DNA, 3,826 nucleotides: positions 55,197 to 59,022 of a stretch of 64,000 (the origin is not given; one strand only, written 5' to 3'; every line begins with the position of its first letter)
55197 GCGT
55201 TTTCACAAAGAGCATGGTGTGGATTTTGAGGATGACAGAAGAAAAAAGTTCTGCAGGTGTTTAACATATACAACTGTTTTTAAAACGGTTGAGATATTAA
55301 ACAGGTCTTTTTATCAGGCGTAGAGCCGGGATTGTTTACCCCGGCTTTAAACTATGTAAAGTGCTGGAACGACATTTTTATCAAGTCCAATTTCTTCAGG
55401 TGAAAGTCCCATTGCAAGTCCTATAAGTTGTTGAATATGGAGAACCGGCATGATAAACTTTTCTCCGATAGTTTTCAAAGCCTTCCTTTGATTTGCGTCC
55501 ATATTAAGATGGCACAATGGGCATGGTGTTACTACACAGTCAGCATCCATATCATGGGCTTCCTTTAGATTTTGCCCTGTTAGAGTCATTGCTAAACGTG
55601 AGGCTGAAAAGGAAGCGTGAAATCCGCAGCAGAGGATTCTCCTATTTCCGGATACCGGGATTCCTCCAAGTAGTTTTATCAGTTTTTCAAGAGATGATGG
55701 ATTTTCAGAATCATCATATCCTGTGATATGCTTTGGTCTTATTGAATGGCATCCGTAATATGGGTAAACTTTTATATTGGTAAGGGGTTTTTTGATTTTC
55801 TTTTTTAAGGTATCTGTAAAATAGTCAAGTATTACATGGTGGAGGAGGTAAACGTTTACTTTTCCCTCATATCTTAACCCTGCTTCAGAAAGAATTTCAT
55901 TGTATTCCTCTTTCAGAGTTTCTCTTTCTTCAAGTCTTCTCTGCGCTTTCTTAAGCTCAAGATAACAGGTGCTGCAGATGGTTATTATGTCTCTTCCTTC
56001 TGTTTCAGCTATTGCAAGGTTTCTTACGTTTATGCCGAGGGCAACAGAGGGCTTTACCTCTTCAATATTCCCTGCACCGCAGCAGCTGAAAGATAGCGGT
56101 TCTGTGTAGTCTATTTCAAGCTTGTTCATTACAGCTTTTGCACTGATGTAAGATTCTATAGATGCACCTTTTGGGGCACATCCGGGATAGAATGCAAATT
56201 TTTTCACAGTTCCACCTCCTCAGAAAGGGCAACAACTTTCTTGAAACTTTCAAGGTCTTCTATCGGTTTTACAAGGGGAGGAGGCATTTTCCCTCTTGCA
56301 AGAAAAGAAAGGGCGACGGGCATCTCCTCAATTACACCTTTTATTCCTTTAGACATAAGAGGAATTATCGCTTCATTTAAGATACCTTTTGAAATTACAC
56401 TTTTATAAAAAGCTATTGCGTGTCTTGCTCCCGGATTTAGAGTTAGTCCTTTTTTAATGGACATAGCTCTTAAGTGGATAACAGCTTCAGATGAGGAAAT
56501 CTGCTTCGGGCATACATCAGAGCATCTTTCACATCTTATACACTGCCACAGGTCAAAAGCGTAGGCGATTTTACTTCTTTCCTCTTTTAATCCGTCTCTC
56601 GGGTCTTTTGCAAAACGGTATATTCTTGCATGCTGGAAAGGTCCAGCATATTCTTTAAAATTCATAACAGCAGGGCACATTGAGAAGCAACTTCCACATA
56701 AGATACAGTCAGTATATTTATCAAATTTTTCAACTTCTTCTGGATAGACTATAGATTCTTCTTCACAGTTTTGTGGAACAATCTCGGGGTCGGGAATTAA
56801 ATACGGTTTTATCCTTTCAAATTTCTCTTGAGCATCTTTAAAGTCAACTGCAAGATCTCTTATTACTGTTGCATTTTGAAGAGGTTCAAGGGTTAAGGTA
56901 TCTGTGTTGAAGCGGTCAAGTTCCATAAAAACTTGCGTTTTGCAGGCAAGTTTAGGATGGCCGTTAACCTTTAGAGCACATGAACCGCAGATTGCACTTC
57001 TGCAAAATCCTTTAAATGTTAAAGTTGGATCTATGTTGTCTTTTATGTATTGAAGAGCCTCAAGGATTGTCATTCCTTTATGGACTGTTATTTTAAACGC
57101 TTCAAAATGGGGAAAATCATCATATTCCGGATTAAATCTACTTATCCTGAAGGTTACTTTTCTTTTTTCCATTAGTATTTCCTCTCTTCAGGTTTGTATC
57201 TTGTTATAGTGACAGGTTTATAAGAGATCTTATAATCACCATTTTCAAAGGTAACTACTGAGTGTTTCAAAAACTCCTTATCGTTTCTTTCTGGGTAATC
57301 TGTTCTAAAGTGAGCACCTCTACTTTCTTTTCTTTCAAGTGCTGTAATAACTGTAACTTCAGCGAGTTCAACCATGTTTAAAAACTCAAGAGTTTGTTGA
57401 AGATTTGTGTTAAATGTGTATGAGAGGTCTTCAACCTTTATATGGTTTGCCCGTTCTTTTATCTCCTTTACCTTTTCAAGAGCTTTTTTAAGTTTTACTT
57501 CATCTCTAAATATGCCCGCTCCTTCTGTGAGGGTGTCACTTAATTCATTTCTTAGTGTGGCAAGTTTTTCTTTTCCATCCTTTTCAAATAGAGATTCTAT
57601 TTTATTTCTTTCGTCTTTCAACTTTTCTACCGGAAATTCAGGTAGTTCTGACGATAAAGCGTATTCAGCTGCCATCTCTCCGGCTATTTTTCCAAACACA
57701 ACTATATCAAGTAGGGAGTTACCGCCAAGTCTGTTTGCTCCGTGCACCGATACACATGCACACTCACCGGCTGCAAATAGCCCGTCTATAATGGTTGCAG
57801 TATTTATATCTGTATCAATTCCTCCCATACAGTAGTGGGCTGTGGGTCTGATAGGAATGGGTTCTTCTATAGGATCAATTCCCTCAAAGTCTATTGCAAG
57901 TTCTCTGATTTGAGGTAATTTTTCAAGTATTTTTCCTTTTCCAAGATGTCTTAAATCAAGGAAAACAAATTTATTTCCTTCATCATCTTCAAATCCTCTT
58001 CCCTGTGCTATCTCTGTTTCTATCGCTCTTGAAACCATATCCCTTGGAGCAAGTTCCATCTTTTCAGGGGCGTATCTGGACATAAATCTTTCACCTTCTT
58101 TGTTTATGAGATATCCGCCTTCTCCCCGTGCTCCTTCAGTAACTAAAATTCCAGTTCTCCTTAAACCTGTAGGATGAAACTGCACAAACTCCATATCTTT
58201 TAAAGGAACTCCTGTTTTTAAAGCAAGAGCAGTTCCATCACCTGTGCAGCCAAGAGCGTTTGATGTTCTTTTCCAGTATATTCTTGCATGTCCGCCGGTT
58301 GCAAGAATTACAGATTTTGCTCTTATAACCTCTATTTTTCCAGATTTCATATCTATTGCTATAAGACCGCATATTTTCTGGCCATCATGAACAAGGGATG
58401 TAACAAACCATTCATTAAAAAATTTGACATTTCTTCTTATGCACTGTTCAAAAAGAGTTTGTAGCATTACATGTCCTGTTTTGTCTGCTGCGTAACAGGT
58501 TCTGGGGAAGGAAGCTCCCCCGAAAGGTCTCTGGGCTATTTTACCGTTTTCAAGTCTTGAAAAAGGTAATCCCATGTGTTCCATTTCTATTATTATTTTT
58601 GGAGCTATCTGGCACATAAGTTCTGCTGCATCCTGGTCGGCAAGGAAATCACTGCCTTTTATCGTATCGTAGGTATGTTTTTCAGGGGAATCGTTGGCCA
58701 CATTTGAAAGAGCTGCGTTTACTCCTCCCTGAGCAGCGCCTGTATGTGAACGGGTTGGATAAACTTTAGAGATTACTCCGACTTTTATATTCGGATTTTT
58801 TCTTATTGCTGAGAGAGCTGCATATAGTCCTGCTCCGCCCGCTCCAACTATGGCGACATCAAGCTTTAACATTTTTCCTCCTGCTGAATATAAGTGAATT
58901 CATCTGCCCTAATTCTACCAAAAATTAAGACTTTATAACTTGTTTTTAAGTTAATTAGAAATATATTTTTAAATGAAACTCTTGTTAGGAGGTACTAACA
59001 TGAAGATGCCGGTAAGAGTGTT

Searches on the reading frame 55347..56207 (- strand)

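Call 53: search_protein_families(library=ncbifam, proteins=[window:55347-56207:-], max_evalue=1e-15)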
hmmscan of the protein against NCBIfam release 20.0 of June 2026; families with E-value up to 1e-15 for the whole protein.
window:55347-56207:- (286 aa): 4 families
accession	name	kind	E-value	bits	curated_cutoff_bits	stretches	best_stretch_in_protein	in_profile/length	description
NF042965.1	MFR_anch_SdhE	equivalog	6.3e-77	258.9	500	1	3-282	2-278/282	8-methylmenaquinol:fumarate reductase membrane anchor subunit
TIGR03288.1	CoB_CoM_SS_B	equivalog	7.5e-61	205.9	345.15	1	4-282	2-283/290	CoB--CoM heterodisulfide reductase subunit B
NF041780.1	hetero_SS_HdrB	equivalog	6.6e-35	120.9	450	1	22-274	24-290/304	ferredoxin:CoB-CoM heterodisulfide reductase subunit HdrB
NF045670.1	quin_L_LdhH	equivalog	6e-17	61.2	800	1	2-247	467-696/706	L-lactate dehydrogenase (quinone) large subunit LdhH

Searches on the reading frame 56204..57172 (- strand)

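Call 53: search_protein_families(library=ncbifam, proteins=[window:56204-57172:-], max_evalue=1e-15)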
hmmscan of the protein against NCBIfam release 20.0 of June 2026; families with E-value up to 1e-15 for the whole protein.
window:56204-57172:- (322 aa): 12 families
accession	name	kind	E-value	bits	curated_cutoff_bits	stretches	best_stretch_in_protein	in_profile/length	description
NF009226.0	PRK12576.1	equivalog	8.7e-78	261.8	344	1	2-298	6-297/317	succinate dehydrogenase/fumarate reductase iron-sulfur subunit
TIGR00384.1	dhsB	subfamily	3.6e-67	226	88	1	10-235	1-222/222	succinate dehydrogenase and fumarate reductase iron-sulfur protein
NF042952.1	MFR_FeS_SdhB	equivalog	5.3e-65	219.6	600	1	10-314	5-308/320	8-methylmenaquinol:fumarate reductase iron-sulfur subunit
NF004616.0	PRK05950.1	subfamily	8.9e-65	218.1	228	1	3-241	3-236/238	succinate dehydrogenase iron-sulfur subunit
NF009227.0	PRK12577.1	equivalog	1.6e-57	194.7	349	1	5-314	2-319/330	succinate dehydrogenase/fumarate reductase iron-sulfur subunit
NF004898.0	PRK06259.1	equivalog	1.9e-56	191.7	385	1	5-246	3-224/488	fumarate reductase (CoM/CoB) subunit TfrB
NF009051.0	PRK12385.1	equivalog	6.2e-55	186.3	333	1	2-236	3-230/244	succinate dehydrogenase/fumarate reductase iron-sulfur subunit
NF010071.0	PRK13552.1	equivalog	2.2e-41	141.7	264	1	3-237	2-234/241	fumarate reductase iron-sulfur subunit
NF009225.0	PRK12575.1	subfamily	6.2e-37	127.3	443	1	7-241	6-233/235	succinate dehydrogenase/fumarate reductase iron-sulfur subunit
NF006391.0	PRK08640.1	equivalog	2.8e-27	95.2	244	1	2-234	3-235/254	succinate dehydrogenase iron-sulfur subunit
NF009052.0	PRK12386.1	equivalog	4.2e-27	94.8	256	1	5-234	4-227/255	succinate dehydrogenase/fumarate reductase iron-sulfur subunit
NF005746.0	PRK07570.1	subfamily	2.6e-18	66.2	243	1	21-228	17-231/250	succinate dehydrogenase/fumarate reductase iron-sulfur subunit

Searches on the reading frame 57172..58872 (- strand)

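Call 53: search_protein_families(library=ncbifam, proteins=[window:57172-58872:-], max_evalue=1e-15)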
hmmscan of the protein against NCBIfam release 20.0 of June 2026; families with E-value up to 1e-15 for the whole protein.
window:57172-58872:- (566 aa): 28 families (the best 25 are shown)
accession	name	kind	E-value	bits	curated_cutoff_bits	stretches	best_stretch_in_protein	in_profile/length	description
TIGR01812.1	sdhA_frdA_Gneg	subfamily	1.2e-252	839.4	567.3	1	5-566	1-568/568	succinate dehydrogenase or fumarate reductase, flavoprotein subunit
NF004724.0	PRK06069.1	subfamily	8.7e-230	763.8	826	1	2-566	4-577/577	succinate dehydrogenase/fumarate reductase flavoprotein subunit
TIGR01816.1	sdhA_forward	equivalog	3.6e-217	722.1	727.35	1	3-566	2-584/584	succinate dehydrogenase flavoprotein subunit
NF004613.0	PRK05945.1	equivalog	4e-215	715.8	824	1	1-566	1-575/575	succinate dehydrogenase/fumarate reductase flavoprotein subunit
NF006686.0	PRK09231.1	equivalog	2.3e-196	653.9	854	1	2-566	4-581/598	fumarate reductase (quinol) flavoprotein subunit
TIGR01176.1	fum_red_Fp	equivalog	5.5e-195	649.3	932.7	1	2-566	2-579/580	fumarate reductase (quinol) flavoprotein subunit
NF042982.1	MFR_Fp_SdhA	equivalog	2.2e-191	637.5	1100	1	4-565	48-612/612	8-methylmenaquinol:fumarate reductase flavoprotein subunit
NF005037.0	PRK06452.1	equivalog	4.9e-177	589.9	862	1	2-566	4-566/566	succinate dehydrogenase flavoprotein subunit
NF006383.0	PRK08626.1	equivalog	7.2e-158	526.8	663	1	3-566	5-598/657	fumarate reductase flavoprotein subunit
NF004900.0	PRK06263.1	equivalog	2e-155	518.5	718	1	2-541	6-535/546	fumarate reductase (CoM/CoB) subunit TfrA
NF005866.0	PRK07803.1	equivalog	6e-134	447.5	819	2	3-271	8-291/631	fumarate reductase/succinate dehydrogenase flavoprotein subunit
NF006392.0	PRK08641.1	equivalog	3.7e-130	435.3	855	1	4-566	4-579/593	succinate dehydrogenase flavoprotein subunit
TIGR00551.1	nadB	equivalog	1.2e-120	403.5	452.75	1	3-527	2-489/489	L-aspartate oxidase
NF005636.0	PRK07395.1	subfamily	2.4e-120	402.4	723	1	3-541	12-548/560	L-aspartate oxidase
TIGR01811.1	sdhA_Bsu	subfamily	1.8e-113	380.3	541.35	1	6-566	1-603/603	succinate dehydrogenase (quinone) flavoprotein subunit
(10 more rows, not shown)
